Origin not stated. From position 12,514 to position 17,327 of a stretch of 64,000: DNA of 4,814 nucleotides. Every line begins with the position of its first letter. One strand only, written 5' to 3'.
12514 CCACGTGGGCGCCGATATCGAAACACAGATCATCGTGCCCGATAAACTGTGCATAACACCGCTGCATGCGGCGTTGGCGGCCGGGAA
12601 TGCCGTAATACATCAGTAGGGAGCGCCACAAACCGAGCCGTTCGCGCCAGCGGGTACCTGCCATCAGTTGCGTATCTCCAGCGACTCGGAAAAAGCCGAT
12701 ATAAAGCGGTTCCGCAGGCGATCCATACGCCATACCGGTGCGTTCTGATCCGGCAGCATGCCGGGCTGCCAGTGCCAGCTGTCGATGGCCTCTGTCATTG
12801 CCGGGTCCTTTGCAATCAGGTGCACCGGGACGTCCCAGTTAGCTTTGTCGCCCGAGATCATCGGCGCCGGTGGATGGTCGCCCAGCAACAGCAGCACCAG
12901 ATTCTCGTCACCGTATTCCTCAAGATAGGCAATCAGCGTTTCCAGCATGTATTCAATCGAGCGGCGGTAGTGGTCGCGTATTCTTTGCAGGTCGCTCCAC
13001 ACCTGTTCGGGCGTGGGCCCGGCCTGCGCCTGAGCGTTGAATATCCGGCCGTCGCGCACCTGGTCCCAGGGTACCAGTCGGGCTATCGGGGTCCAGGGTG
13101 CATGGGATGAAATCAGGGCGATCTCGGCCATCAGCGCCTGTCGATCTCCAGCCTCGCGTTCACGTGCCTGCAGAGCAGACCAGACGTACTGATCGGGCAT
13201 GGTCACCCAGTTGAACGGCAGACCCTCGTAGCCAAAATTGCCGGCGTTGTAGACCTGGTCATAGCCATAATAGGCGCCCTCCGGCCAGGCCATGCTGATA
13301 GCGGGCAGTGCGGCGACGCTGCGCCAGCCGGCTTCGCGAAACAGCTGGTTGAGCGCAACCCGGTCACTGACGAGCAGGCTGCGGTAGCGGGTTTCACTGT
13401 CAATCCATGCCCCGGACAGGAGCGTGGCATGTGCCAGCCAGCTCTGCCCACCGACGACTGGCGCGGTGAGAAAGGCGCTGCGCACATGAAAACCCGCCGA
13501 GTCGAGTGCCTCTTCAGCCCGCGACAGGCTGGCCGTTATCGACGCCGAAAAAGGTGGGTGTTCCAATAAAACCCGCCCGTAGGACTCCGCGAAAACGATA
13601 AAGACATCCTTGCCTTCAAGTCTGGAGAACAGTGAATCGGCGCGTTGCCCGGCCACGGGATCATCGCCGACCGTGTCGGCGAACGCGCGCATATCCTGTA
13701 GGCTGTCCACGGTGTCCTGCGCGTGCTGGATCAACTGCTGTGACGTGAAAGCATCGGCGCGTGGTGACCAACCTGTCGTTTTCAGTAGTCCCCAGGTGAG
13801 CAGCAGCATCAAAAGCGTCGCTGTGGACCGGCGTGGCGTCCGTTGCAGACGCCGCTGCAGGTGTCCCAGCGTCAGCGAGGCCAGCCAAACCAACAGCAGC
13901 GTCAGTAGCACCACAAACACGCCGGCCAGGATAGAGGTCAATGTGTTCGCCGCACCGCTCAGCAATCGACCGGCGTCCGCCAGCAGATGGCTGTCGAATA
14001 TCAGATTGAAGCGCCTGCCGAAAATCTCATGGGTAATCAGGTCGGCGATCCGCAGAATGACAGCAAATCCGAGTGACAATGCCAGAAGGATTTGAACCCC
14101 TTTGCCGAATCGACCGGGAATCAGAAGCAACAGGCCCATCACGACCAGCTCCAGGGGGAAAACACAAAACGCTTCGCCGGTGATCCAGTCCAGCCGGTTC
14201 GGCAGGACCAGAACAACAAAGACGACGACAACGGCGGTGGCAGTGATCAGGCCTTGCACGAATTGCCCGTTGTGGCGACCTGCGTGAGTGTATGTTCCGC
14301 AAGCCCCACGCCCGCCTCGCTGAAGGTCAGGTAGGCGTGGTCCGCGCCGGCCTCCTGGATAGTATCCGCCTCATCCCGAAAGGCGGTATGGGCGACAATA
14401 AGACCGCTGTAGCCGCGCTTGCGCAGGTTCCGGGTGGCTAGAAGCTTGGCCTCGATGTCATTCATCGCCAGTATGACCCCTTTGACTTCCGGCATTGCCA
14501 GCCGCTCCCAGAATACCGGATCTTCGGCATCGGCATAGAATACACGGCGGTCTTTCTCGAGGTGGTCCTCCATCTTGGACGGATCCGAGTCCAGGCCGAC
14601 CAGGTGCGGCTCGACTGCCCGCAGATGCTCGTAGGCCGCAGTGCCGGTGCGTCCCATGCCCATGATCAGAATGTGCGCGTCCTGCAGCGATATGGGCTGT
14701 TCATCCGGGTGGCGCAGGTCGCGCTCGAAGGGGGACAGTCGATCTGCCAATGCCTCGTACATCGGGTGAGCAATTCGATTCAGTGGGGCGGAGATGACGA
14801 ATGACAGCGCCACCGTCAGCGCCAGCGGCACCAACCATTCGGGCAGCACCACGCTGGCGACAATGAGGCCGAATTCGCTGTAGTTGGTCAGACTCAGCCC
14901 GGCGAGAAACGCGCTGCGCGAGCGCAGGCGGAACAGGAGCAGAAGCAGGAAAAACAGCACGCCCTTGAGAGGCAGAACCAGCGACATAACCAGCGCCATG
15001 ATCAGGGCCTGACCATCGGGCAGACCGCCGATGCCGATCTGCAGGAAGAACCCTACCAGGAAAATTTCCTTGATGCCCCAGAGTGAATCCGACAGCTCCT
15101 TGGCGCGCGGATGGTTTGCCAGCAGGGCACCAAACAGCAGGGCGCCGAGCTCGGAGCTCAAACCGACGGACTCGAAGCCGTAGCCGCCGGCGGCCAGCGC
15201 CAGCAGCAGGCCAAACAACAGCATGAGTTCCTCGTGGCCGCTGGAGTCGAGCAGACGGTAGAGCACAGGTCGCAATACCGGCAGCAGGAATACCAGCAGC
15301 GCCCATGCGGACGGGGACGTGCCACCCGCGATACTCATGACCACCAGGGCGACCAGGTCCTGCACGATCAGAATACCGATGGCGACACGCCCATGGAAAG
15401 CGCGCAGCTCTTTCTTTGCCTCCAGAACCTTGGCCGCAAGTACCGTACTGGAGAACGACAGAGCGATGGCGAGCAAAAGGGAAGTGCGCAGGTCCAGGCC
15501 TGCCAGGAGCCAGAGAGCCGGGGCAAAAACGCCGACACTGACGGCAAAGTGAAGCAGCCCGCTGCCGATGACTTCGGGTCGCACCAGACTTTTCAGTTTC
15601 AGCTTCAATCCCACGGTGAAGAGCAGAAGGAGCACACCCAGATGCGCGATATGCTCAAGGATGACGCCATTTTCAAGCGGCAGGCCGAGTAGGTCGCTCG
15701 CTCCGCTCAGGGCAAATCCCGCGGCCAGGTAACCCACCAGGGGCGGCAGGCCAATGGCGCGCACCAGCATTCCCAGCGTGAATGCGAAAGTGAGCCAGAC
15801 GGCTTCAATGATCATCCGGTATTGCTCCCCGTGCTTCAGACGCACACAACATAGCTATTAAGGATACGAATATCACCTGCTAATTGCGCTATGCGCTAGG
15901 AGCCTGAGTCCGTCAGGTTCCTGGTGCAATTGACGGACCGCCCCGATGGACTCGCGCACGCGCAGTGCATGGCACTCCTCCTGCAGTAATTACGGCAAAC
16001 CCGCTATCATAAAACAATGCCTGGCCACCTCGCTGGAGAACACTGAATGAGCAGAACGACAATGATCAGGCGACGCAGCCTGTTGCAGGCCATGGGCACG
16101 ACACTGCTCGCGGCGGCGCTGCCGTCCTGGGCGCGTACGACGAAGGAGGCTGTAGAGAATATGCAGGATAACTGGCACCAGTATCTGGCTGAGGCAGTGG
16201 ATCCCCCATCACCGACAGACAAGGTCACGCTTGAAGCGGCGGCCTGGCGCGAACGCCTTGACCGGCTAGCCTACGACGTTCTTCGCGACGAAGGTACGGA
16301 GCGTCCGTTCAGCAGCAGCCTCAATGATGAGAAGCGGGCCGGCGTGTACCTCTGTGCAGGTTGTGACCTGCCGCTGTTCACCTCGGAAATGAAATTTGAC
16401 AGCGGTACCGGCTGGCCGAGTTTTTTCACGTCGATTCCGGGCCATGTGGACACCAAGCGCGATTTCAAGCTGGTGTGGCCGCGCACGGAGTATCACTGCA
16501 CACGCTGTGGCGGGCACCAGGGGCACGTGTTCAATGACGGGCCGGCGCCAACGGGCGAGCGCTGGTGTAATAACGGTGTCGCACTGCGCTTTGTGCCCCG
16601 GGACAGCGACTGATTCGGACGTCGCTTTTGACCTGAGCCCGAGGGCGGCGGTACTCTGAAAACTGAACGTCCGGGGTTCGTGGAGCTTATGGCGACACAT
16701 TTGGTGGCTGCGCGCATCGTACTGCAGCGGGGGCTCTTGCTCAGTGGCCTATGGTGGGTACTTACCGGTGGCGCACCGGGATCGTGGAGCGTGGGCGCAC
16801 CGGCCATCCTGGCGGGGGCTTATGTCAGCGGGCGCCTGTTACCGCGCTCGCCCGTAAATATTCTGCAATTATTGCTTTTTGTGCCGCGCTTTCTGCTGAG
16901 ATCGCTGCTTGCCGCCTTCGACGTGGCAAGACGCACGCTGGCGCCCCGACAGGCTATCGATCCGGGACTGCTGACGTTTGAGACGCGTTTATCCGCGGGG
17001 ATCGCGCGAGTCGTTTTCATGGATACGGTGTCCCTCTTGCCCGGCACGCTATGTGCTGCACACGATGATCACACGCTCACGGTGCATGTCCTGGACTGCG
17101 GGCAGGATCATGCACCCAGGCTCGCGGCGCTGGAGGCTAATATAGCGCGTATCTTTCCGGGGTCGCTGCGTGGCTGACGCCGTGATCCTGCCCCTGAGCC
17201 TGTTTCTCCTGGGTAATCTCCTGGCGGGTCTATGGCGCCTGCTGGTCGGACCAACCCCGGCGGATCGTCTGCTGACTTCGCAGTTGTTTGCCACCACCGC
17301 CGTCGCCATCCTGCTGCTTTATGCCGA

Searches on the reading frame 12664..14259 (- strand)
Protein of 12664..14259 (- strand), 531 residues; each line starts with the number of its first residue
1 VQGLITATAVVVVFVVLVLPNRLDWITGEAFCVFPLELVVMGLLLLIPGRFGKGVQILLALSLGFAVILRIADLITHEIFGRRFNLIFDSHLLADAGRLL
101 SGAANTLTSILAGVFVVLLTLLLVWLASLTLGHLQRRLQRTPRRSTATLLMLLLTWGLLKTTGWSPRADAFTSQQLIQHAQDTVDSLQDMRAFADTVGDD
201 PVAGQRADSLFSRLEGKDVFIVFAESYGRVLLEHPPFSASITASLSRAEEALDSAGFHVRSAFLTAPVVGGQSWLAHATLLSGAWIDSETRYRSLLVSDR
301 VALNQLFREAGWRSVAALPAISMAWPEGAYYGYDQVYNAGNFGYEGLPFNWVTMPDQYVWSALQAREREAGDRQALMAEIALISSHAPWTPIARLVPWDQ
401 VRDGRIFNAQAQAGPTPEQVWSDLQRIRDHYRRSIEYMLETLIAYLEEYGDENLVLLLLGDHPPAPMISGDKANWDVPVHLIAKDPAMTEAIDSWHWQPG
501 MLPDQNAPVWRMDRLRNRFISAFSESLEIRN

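Call 3: search_protein_families(library=pfam, proteins=[window:12664-14259:-], max_evalue=0.01)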
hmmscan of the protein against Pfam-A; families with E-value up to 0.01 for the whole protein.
window:12664-14259:- (531 aa): 0 families

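Call 4: search_protein_families(library=ncbifam, proteins=[window:12664-14259:-], max_evalue=0.01)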
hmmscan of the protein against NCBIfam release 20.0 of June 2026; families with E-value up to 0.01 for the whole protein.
window:12664-14259:- (531 aa): 0 families

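Call 27: search_solved_structures(query=window:12664-14259:-, max_evalue=10, show_alignments=2)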
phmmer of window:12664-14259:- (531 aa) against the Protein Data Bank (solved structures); distinct sequences matched with E-value up to 10: 0.

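Call 28: search_protein_families(library=pfam, proteins=[window:12664-14259:-], max_evalue=10)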
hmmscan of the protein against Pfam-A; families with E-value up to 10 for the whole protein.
window:12664-14259:- (531 aa): 0 families
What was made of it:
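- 12664..14259 (-): Membrane protein of 531 aa: predicted N-terminal membrane helices followed by a domain of the alkaline-phosphatase superfamily (LtaS, GacH, EptA/MCR-1 type). No Pfam or PDB hit by single sequence (calls 3, 27, 28).
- On LtaS / EptA / OpgB-type phospho-head-group transferases (alkaline phosphatase superfamily, PF00884): The window protein itself has no Pfam hit (calls 3, 28).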

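Call 30: search_solved_structures(query=A2, max_evalue=10, show_alignments=3)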
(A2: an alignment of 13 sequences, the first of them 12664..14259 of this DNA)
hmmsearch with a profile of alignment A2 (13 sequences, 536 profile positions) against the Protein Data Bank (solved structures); distinct sequences matched with E-value up to 10: 4.
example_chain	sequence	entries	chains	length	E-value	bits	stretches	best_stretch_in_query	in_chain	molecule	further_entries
4uop_A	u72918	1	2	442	0.035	15.7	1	211-395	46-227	LIPOTEICHOIC ACID PRIMASE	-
4uoo_A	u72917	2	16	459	0.29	12.6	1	192-253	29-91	LIPOTEICHOIC ACID SYNTHASE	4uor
4v8p_AN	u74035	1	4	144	0.52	11.8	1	183-234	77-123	RPL27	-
9k2f_B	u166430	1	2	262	1.3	10.5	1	306-343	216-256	CyaF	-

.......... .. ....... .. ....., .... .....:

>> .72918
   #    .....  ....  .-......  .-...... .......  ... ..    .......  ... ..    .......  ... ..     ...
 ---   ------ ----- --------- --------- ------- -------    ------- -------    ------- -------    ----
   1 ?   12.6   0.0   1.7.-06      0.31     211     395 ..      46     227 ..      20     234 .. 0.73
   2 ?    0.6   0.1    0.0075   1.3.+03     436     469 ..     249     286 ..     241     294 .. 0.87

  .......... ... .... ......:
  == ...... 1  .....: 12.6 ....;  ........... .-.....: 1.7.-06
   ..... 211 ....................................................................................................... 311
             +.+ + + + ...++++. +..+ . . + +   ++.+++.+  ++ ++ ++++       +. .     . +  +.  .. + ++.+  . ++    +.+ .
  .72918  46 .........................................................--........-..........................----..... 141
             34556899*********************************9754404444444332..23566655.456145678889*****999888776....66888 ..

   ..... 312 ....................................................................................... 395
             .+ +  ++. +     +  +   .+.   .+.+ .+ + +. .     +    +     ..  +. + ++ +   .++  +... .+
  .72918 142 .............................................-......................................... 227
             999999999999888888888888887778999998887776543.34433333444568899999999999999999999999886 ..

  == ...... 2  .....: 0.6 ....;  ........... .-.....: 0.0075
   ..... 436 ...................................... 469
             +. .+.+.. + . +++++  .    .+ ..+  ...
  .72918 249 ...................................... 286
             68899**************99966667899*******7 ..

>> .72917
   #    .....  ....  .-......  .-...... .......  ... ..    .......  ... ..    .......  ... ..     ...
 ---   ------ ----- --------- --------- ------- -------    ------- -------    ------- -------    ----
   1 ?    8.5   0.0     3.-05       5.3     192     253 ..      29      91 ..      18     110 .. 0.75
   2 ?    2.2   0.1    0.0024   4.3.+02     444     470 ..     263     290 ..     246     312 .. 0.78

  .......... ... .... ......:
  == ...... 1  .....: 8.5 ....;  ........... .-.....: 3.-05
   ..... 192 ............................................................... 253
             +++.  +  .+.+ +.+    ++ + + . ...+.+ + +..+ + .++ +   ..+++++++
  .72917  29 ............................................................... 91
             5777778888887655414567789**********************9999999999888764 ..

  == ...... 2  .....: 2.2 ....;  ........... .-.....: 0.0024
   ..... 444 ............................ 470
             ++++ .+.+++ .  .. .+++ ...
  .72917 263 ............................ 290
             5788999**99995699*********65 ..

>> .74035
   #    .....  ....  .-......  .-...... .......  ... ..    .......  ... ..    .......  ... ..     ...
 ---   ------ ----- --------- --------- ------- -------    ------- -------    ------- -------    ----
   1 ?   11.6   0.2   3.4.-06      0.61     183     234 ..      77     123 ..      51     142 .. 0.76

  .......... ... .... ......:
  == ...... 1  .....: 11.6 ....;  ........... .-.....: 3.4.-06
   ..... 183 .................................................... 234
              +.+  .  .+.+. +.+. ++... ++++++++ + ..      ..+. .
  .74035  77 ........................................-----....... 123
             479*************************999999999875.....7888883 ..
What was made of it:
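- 12664..14259 (-): A family profile hits LtaP at E 0.035, with the ES, SSHxP and GDH motifs aligned (call 30).
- On LtaS / EptA / OpgB-type phospho-head-group transferases (alkaline phosphatase superfamily, PF00884): The family profile hits LtaP at E 0.035 (call 30).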

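Call 57: find_homologous_proteins(query=window:12664-14259:-, max_evalue=1e-10)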
Query window:12664-14259:- (531 aa): 3119 proteins with E <= 1e-10 among 8000 candidates; the best 120 are listed.
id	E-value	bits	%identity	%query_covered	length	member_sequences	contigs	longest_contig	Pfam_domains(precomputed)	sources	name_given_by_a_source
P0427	0.0e+0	1194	100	100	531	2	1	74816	-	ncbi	-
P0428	0.0e+0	1042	88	100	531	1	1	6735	-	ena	-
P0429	0.0e+0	1014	85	100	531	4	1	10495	-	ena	-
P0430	5.3e-253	859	97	76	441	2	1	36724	-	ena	-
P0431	1.3e-250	851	72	99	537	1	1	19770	-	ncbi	ncbi:MAG: hypothetical protein ABR612_12790 [Chromatocurvus sp.]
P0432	1.7e-247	841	72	98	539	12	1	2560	-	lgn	-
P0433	3.9e-247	839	71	99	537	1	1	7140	-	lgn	-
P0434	3.2e-243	826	68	99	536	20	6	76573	-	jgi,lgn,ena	-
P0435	7.3e-241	819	69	99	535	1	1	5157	-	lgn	-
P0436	1.6e-240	818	69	99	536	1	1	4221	-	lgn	-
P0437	4.7e-238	809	68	99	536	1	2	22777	-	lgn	-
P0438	4.5e-237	806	67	100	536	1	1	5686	-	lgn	-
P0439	1.3e-234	798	66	100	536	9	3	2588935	-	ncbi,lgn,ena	-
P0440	2.5e-233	794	66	100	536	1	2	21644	-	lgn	-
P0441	4.1e-233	793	65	99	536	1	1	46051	-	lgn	-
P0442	4.1e-233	793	68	99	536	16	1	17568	PF00884.29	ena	-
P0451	1.2e-227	775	66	99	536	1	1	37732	PF00884.29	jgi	-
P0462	1.5e-221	755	62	100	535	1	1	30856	PF00884.29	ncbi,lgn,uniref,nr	ncbi:MAG: hypothetical protein LAT62_08255 [Natronospirillum sp.]|uniref:hypothetical protein n=1 Ta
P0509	5.2e-208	710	60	99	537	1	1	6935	PF00884.29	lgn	-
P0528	4.1e-184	631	52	99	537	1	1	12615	PF00884.29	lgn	-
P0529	2.7e-181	622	52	98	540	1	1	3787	PF00884.29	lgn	-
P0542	7.7e-173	594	56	86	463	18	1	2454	PF00884.29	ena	-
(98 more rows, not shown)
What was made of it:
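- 12664..14259 (-): Some homologues carry PF00884 or are named 'alkaline phosphatase family protein' (call 57).
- On LtaS / EptA / OpgB-type phospho-head-group transferases (alkaline phosphatase superfamily, PF00884): Some homologues carry PF00884 (call 57).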

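Call 67: predict_structure(alignment_id=A3)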
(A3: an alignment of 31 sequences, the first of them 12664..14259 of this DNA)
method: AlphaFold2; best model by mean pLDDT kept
length: 531 residues; sequences in the alignment: 31
mean_pLDDT: 76.7   pTM: 0.68
mean pLDDT of the five models: 76.7, 76.6, 75.3, 68.9, 67.6
residues with pLDDT >= 90: 137; 70-90: 239; 50-70: 104; < 50: 51
segments of 3 or more residues with pLDDT < 50: 97-100, 192-198, 268-279, 283-298, 322-324, 528-531
pLDDT, mean of each block of 10 residues (from residue 1): 88 88 75 85 93 93 89 71 60 52 59 84 93 93 92 88 64 78 59 50 69 90 84 87 92 94 66 44 44 43 79 80 52 73 71 76 85 84 64 80 80 69 80 86 93 91 72 79 92 88 86 76 66 29
secondary structure, 60 per line:
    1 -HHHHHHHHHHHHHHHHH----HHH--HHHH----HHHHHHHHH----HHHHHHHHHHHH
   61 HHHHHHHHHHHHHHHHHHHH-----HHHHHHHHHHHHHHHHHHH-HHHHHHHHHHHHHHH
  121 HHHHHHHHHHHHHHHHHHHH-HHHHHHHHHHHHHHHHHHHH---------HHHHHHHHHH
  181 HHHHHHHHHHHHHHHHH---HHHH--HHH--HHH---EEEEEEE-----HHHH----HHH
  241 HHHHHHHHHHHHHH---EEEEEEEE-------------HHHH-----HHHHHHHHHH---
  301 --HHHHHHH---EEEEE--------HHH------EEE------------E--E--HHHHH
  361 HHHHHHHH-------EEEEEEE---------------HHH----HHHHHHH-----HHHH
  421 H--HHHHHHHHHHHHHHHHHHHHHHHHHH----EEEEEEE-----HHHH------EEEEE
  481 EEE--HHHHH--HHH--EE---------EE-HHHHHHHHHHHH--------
elements in order: H2-18 H28-31 H36-44 H49-80 H86-104 H106-140 H142-161 H171-197 H201-204 E218-224 H230-233 H238-254 E258-265 H279-282 H288-297 H303-309 E313-317 E335-337 H356-368 E376-382 H405-411 H417-421 H424-449 E454-460 H466-469 E476-483 H486-490 H512-523
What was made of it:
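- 12664..14259 (-): AF2 pLDDT 76.7 (call 67).
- On LtaS / EptA / OpgB-type phospho-head-group transferases (alkaline phosphatase superfamily, PF00884): The candidate nucleophile region G270-G271-x-S273 is modelled with pLDDT below 50 (call 67).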

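Call 71: fold_search(model_id=the predicted structure, library=pdb)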
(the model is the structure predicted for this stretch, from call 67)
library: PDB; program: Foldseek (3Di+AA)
matches with E <= 10: 526; with E <= 0.001: 140
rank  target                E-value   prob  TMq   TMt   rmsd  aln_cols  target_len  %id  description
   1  4uop_B                3.8e-08  1.00  0.34  0.43   7.3       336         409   16  Crystal structure of the lipoteichoic acid synthase LtaP from Listeria monocytogenes (released 2014-08-27)
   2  4uop_A                8.9e-08  1.00  0.32  0.41   7.6       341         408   16  Crystal structure of the lipoteichoic acid synthase LtaP from Listeria monocytogenes (released 2014-08-27)
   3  4uor_A                6.8e-07  1.00  0.37  0.45   8.7       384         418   13  Structure of lipoteichoic acid synthase LtaS from Listeria monocytogenes in complex with glycerol phosphate (released 2014-08-27)
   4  9nww_B                8.6e-07  1.00  0.48  0.48   9.9       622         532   13  Single-particle cryo-EM structure of the first variant of mobilized colistin resistance (MCR-1) in its ligand-bound st (released 2025-12-17)
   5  4uor_J                1.4e-06  1.00  0.38  0.47   7.9       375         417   13  Structure of lipoteichoic acid synthase LtaS from Listeria monocytogenes in complex with glycerol phosphate (released 2014-08-27)
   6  6dgm_B                1.4e-06  1.00  0.37  0.50   9.2       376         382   12  Streptococcus pyogenes phosphoglycerol transferase GacH in complex with sn-glycerol-1-phosphate (released 2018-06-06)
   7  6xlp_A                1.5e-06  1.00  0.30  0.28  20.6       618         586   11  Structure of the essential inner membrane lipopolysaccharide-PbgA complex (released 2020-08-26)
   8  2w5r                  1.9e-06  1.00  0.37  0.44   7.2       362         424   13  Structure-based mechanism of lipoteichoic acid synthesis by Staphylococcus aureus LtaS. (released 2009-02-03)
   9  4uor_C                2.1e-06  1.00  0.35  0.43   8.3       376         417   13  Structure of lipoteichoic acid synthase LtaS from Listeria monocytogenes in complex with glycerol phosphate (released 2014-08-27)
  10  3lxq_A                2.1e-06  1.00  0.30  0.38   9.8       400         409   12  The Crystal Structure of a Protein in the Alkaline Phosphatase Superfamily from Vibrio parahaemolyticus to 1.95A (released 2010-03-09)
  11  3lxq_B                2.4e-06  1.00  0.36  0.45   7.9       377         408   13  The Crystal Structure of a Protein in the Alkaline Phosphatase Superfamily from Vibrio parahaemolyticus to 1.95A (released 2010-03-09)
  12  4uor_K                3.1e-06  1.00  0.38  0.47   7.8       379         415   12  Structure of lipoteichoic acid synthase LtaS from Listeria monocytogenes in complex with glycerol phosphate (released 2014-08-27)
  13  4uoo_A                3.2e-06  1.00  0.38  0.47   7.1       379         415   13  Structure of lipoteichoic acid synthase LtaS from Listeria monocytogenes (released 2014-08-27)
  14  2w5q                  3.2e-06  1.00  0.37  0.44   8.2       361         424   13  Structure-based mechanism of lipoteichoic acid synthesis by Staphylococcus aureus LtaS. (released 2009-02-03)
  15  6dgm_A                5.7e-06  1.00  0.39  0.52   8.3       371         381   12  Streptococcus pyogenes phosphoglycerol transferase GacH in complex with sn-glycerol-1-phosphate (released 2018-06-06)
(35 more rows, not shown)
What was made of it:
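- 12664..14259 (-): Foldseek's top hits are LtaP (4e-8), LtaS, full-length MCR-1 (TM 0.48), GacH, PbgA and EptC (call 71).
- On LtaS / EptA / OpgB-type phospho-head-group transferases (alkaline phosphatase superfamily, PF00884): Foldseek hits LtaP at 4e-8, LtaS, GacH, full-length MCR-1 and EptC, all at probability 1.00 (call 71).
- Closest known: Phospholipid head-group systems: PgsA/PIP synthase plus PimA. Same: The 531-aa protein has an LtaS/MCR-1-like fold (call 71).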

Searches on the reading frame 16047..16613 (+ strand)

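Call 93: search_protein_families(library=pfam, proteins=[window:16047-16613:+], max_evalue=0.000001)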
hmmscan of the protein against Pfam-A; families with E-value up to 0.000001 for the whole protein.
window:16047-16613:+ (188 aa): 1 family
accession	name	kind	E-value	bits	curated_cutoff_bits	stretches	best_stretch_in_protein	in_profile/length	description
PF01641.26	SelR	-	3e-44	150.1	24.9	1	71-184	1-116/116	SelR domain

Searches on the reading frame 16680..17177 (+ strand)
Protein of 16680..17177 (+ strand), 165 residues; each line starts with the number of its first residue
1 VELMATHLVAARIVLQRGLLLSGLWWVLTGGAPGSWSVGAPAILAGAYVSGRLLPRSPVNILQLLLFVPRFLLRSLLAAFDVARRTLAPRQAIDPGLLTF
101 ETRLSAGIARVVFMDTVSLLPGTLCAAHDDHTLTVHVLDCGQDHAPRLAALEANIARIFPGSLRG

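Call 93: search_protein_families(library=pfam, proteins=[window:16680-17177:+], max_evalue=0.000001)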
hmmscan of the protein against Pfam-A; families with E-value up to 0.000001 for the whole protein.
window:16680-17177:+ (165 aa): 1 family
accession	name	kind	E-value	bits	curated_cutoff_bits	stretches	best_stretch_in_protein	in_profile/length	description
PF01899.21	MNHE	-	1.8e-24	86.6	27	1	19-147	2-130/145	Na+/H+ ion antiporter subunit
